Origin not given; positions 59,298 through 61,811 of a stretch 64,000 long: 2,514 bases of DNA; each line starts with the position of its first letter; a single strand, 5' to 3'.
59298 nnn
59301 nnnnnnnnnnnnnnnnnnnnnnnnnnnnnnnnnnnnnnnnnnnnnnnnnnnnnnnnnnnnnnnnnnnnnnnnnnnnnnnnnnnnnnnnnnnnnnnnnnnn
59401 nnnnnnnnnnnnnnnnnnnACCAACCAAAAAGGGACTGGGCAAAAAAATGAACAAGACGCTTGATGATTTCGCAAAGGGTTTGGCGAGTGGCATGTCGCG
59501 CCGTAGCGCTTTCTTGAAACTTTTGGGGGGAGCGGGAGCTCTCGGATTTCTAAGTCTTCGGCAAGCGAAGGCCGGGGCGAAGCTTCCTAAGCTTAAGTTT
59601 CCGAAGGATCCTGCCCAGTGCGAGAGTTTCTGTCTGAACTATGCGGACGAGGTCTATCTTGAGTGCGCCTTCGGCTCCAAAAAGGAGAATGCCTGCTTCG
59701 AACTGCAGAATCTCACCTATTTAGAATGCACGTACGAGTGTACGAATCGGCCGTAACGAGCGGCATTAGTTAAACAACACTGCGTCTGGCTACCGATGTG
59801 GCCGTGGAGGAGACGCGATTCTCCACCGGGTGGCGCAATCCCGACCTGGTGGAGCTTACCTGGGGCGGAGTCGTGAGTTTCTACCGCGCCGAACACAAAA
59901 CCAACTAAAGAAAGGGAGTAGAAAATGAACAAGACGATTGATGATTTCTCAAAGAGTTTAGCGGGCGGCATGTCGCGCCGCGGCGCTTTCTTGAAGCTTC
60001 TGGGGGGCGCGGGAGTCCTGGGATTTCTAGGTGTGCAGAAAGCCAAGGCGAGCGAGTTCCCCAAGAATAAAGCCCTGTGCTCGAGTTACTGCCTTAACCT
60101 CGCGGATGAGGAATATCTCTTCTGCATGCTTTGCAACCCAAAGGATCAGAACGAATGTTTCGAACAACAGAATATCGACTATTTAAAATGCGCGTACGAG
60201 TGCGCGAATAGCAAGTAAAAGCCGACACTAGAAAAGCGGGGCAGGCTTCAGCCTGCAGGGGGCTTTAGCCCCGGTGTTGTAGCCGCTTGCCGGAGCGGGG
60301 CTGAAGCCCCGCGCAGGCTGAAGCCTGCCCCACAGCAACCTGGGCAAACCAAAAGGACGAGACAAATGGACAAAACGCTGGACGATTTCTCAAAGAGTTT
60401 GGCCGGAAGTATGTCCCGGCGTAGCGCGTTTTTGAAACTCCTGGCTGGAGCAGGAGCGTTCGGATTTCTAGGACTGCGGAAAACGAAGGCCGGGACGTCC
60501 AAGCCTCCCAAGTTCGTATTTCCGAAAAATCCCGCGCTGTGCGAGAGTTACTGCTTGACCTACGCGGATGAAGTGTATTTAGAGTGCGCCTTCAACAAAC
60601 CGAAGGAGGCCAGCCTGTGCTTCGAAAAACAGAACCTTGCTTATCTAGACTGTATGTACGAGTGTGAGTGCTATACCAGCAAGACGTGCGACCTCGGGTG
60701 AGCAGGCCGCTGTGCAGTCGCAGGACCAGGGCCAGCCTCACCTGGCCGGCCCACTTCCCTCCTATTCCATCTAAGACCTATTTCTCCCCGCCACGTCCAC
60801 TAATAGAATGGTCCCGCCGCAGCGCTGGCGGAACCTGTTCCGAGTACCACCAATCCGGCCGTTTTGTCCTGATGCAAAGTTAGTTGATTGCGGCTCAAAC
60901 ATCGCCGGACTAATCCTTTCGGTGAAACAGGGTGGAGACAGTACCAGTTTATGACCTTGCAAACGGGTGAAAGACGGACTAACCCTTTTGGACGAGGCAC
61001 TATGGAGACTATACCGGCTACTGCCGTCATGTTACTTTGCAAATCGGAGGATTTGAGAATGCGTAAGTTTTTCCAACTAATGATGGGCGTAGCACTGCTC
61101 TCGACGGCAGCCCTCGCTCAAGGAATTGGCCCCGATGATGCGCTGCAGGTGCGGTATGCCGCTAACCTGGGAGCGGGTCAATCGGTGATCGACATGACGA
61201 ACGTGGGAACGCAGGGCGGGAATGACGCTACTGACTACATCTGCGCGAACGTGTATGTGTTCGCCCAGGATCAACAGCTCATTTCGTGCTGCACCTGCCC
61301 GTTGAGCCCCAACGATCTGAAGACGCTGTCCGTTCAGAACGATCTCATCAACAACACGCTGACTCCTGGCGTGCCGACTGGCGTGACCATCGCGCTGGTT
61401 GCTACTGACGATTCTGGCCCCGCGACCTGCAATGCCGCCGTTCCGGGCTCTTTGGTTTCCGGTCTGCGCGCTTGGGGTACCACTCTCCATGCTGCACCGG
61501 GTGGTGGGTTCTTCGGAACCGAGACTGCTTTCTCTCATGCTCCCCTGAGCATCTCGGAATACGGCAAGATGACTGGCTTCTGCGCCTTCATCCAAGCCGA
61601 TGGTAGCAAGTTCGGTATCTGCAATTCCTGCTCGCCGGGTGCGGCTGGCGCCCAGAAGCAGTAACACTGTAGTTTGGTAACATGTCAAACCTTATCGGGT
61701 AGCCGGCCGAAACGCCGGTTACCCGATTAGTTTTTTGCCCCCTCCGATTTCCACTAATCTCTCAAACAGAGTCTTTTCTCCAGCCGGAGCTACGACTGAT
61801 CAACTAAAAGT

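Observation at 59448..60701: Triplicated mini-proteins with a mirror-symmetric C-x3-C-x10-C-x9/10-C-x10-C-x3-C core predicted to form a triple-disulfide helical hairpin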

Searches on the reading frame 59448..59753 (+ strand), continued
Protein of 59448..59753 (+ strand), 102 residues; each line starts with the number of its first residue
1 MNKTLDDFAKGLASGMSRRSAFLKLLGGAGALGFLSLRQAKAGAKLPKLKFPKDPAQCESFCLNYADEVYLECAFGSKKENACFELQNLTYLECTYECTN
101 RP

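Call 88: find_encoding_contigs(protein=P0041, flank=4000, max_places=2)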
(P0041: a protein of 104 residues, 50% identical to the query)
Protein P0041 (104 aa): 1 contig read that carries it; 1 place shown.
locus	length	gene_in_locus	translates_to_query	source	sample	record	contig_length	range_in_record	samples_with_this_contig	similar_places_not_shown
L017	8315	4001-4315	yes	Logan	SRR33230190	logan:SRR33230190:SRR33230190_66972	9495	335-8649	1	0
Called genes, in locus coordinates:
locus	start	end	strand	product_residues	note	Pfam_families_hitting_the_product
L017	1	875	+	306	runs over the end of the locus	PF05050:Methyltransf_21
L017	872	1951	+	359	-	PF20706:GT4-conflict, PF00534:Glycos_transf_1, PF13692:Glyco_trans_1_4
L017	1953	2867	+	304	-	PF17039:Glyco_tran_10_N, PF00852:Glyco_transf_10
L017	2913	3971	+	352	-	PF00578:AhpC-TSA (weak), PF13098:Thioredoxin_2 (weak), PF00578:AhpC-TSA, PF08534:Redoxin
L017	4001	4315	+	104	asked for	-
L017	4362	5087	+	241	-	PF00535:Glycos_transf_2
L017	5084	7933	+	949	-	PF13646:HEAT_2 (weak), PF03452:Anp1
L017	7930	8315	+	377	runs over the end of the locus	PF00534:Glycos_transf_1, PF13692:Glyco_trans_1_4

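Call 89: find_encoding_contigs(protein=P0033, flank=4000, max_places=2)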
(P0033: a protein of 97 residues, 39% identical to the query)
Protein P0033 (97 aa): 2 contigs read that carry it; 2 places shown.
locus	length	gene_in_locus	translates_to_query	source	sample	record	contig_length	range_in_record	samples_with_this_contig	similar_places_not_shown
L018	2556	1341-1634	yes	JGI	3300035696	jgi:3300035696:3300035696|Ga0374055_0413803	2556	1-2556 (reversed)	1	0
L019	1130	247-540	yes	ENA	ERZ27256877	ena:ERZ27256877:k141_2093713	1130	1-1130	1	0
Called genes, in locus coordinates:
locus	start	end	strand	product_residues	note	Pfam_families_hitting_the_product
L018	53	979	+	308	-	PF00578:AhpC-TSA, PF13098:Thioredoxin_2 (weak), PF13905:Thioredoxin_8 (faint), PF00578:AhpC-TSA, PF08534:Redoxin, PF13098:Thioredoxin_2 (weak)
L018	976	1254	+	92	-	-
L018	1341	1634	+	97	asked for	-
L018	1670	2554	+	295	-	?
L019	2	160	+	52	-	?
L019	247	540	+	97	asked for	-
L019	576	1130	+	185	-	?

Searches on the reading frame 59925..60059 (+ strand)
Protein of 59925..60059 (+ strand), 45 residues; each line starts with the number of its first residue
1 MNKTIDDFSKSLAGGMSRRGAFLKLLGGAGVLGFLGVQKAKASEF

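Call 67: search_protein_families(library=pfam, proteins=[window:59925-60059:+], max_evalue=10)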
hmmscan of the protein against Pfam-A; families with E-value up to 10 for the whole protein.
window:59925-60059:+ (45 aa): 1 family
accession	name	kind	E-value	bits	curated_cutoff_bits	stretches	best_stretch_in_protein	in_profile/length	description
PF03244.19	PSI_PsaH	-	0.027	14.4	25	1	5-38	80-115/139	Photosystem I reaction centre subunit VI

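Call 68: search_protein_families(library=ncbifam, proteins=[window:59925-60059:+], max_evalue=10)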
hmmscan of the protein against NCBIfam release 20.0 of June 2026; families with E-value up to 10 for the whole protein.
window:59925-60059:+ (45 aa): 1 family
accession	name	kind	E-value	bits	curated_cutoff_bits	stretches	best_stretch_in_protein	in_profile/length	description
TIGR01409.1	TAT_signal_seq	domain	0.58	10.6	16.7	1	17-42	2-29/29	twin-arginine translocation signal domain-containing protein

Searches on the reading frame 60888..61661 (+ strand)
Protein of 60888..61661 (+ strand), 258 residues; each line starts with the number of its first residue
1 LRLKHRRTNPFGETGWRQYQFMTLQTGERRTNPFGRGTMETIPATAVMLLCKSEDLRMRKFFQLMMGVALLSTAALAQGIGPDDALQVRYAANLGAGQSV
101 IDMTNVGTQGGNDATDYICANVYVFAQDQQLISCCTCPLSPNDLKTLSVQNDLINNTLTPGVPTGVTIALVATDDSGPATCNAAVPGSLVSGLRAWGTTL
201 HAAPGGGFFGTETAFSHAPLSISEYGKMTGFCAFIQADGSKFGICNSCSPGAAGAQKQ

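Call 3: search_protein_families(library=pfam, proteins=[window:60888-61661:+], max_evalue=1)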
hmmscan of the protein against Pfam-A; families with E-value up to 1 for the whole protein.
window:60888-61661:+ (258 aa): 0 families

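Call 4: search_protein_families(library=ncbifam, proteins=[window:60888-61661:+], max_evalue=1)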
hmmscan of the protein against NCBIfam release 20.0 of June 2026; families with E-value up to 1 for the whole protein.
window:60888-61661:+ (258 aa): 0 families
